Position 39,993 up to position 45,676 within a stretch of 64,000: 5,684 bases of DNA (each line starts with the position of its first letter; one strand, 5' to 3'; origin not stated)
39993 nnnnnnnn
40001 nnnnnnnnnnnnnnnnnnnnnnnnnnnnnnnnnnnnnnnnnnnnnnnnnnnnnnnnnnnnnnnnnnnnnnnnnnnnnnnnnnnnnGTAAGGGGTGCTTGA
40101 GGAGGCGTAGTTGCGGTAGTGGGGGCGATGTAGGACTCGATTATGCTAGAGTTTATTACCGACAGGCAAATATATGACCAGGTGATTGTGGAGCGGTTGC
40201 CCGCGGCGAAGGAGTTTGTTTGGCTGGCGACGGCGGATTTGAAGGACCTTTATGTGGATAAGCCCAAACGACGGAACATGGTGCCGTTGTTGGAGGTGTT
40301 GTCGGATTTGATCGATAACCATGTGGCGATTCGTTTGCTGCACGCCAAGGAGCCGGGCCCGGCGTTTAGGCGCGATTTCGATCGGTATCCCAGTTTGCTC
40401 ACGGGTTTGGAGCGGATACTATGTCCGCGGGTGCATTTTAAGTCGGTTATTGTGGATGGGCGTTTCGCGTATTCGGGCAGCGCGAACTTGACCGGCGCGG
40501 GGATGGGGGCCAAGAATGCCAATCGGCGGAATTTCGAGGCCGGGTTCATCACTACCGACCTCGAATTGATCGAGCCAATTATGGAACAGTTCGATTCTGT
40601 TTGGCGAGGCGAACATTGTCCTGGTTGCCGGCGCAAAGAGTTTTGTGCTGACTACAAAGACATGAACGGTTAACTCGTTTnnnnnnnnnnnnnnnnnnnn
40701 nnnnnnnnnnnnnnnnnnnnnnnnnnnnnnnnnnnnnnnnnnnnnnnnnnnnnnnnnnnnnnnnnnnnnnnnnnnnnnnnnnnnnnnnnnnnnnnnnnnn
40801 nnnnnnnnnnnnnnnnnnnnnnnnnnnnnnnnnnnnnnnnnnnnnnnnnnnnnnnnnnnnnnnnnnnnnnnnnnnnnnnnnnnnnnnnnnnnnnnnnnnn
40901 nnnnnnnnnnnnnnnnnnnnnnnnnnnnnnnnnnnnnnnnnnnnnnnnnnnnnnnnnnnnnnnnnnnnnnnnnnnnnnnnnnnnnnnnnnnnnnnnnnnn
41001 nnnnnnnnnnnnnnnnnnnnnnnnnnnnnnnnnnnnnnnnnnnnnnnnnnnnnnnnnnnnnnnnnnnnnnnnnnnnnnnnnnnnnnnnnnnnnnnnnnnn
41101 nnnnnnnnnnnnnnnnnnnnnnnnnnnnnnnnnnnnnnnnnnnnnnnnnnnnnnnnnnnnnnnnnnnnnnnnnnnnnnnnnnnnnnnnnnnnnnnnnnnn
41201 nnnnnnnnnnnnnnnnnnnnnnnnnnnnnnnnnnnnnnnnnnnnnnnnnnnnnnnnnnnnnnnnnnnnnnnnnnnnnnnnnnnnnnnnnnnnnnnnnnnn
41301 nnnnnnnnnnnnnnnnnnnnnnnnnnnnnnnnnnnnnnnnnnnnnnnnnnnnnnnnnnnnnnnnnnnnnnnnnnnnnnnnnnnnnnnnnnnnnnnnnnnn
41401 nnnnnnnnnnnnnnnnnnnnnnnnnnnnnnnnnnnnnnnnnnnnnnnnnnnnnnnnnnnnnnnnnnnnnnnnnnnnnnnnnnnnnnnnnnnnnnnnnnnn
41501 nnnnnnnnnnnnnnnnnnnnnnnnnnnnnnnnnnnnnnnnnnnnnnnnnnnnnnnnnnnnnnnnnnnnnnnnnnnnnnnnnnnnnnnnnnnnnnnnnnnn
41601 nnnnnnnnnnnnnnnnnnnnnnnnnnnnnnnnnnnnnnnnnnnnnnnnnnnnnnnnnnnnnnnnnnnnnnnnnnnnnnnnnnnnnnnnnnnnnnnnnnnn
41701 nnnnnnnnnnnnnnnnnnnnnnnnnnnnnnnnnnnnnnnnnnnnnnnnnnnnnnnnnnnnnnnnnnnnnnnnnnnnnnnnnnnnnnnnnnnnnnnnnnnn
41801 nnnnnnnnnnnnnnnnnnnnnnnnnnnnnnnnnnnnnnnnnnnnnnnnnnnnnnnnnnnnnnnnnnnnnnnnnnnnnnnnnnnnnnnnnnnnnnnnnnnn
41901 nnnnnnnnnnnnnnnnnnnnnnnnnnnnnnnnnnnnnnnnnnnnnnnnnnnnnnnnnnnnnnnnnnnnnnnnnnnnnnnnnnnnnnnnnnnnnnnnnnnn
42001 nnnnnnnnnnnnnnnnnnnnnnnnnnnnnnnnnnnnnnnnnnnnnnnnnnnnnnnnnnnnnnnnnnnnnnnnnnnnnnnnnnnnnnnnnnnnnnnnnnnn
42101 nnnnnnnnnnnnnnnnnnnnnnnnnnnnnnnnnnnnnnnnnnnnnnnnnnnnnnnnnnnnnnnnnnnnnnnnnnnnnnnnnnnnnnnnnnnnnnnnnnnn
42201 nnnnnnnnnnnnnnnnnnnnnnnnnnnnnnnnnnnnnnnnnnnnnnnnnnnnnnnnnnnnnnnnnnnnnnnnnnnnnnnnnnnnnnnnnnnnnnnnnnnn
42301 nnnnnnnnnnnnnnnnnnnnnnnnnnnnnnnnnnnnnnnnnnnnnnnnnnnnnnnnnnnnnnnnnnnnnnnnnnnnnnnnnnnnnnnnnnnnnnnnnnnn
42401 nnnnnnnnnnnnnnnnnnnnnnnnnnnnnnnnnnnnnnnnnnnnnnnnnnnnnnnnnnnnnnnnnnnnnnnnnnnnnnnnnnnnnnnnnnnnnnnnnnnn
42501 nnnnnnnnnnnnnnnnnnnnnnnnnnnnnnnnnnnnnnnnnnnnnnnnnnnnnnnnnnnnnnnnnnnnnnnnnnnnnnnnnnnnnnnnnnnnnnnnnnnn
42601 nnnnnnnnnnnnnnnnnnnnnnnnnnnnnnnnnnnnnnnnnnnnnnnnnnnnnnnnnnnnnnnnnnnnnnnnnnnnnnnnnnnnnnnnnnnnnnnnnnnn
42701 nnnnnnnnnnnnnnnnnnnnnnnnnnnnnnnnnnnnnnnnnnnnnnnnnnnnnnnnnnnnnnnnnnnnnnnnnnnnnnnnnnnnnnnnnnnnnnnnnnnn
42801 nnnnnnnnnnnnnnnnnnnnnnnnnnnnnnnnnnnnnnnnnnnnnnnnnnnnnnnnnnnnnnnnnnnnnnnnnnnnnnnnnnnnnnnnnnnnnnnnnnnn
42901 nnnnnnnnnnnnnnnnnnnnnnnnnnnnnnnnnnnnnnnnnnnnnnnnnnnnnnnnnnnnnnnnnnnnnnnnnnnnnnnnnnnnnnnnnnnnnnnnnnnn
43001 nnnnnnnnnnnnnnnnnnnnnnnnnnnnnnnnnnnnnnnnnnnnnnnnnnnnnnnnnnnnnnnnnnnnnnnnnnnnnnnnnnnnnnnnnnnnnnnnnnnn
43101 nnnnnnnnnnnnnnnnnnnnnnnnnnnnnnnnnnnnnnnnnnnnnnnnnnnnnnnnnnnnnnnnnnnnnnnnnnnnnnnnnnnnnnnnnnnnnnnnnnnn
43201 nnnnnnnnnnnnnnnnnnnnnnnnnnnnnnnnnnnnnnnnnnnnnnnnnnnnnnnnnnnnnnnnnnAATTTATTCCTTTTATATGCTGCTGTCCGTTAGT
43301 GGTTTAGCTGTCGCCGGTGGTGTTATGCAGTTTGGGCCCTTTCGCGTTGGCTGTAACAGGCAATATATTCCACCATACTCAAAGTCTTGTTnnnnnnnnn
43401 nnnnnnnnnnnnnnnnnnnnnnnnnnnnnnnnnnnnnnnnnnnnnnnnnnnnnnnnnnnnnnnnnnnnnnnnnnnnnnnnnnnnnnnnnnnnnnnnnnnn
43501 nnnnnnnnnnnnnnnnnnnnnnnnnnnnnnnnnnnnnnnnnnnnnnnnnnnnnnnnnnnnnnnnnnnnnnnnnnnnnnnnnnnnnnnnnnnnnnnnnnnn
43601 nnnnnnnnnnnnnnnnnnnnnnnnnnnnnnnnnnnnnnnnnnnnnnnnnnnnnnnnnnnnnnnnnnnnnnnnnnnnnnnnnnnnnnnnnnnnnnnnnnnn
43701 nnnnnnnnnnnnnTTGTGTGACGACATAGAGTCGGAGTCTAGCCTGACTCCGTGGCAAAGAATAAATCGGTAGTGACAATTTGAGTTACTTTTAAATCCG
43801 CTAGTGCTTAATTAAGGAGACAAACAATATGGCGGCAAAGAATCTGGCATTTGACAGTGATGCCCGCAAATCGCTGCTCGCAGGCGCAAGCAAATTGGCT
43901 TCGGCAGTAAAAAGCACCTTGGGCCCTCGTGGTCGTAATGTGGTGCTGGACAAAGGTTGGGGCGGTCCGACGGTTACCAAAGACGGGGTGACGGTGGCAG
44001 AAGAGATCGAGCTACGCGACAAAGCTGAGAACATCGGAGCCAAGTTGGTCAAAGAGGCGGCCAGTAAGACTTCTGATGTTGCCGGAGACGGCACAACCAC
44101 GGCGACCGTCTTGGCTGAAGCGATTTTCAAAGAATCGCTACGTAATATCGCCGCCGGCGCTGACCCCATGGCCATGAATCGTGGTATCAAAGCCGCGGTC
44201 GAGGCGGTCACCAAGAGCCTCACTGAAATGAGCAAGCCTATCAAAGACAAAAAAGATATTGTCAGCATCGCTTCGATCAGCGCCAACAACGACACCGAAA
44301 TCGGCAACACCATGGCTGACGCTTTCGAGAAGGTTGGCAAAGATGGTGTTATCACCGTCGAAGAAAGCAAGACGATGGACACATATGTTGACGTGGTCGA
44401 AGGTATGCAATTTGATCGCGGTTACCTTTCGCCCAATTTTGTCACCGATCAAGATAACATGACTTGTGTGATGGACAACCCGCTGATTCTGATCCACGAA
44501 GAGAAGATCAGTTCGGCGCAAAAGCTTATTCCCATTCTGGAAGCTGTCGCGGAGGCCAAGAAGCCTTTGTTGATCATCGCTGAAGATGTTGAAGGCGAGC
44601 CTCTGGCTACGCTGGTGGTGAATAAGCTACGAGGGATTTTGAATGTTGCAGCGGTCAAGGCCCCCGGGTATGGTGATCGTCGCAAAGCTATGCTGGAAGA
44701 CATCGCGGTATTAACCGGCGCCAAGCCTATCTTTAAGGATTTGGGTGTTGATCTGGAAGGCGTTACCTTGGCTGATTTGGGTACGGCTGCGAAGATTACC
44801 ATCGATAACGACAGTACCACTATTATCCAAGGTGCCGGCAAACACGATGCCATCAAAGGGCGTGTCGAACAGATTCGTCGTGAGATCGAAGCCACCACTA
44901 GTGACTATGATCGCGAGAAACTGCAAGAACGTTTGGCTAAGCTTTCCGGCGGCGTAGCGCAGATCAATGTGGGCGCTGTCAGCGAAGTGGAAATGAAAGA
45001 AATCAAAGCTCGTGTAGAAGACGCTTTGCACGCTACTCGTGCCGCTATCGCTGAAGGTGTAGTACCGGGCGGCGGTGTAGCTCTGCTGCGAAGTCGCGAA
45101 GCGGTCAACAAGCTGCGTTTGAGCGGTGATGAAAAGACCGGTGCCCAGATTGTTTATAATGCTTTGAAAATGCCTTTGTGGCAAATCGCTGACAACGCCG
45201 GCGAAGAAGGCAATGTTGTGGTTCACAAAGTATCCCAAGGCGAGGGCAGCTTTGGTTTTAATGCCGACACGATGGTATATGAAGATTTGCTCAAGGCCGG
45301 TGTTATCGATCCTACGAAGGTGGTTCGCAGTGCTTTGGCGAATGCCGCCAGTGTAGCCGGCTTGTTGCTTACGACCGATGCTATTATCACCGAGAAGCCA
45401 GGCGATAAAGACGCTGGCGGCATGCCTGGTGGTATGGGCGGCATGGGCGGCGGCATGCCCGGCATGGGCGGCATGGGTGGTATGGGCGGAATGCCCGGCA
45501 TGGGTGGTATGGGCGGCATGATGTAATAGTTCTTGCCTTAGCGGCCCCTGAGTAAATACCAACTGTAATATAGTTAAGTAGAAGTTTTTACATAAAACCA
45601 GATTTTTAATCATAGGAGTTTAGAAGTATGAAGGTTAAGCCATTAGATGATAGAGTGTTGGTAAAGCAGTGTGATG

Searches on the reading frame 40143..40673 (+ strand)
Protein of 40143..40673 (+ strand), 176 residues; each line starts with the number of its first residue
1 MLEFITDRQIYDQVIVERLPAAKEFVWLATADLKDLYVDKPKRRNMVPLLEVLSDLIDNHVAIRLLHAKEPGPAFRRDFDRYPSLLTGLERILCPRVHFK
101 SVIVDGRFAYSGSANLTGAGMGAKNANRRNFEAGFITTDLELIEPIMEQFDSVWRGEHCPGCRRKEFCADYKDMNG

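Call 58: search_protein_families(library=pfam, proteins=[window:40143-40673:+], max_evalue=0.001)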
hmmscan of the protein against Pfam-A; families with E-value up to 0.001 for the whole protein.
window:40143-40673:+ (176 aa): 2 families
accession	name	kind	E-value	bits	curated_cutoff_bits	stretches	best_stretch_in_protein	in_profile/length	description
PF13091.12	PLDc_2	-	1.3e-12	48.1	27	1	16-154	2-132/132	PLD-like domain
PF00614.28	PLDc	-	4e-06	27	21.9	1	96-118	4-26/28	Phospholipase D Active site motif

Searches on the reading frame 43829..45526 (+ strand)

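Call 58: search_protein_families(library=pfam, proteins=[window:43829-45526:+], max_evalue=0.001)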
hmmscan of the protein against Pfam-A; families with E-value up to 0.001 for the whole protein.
window:43829-45526:+ (565 aa): 1 family
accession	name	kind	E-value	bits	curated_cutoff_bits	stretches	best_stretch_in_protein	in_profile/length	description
PF00118.29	Cpn60_TCP1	-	4e-76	257.1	34.3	1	23-523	1-489/490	TCP-1/cpn60 chaperonin family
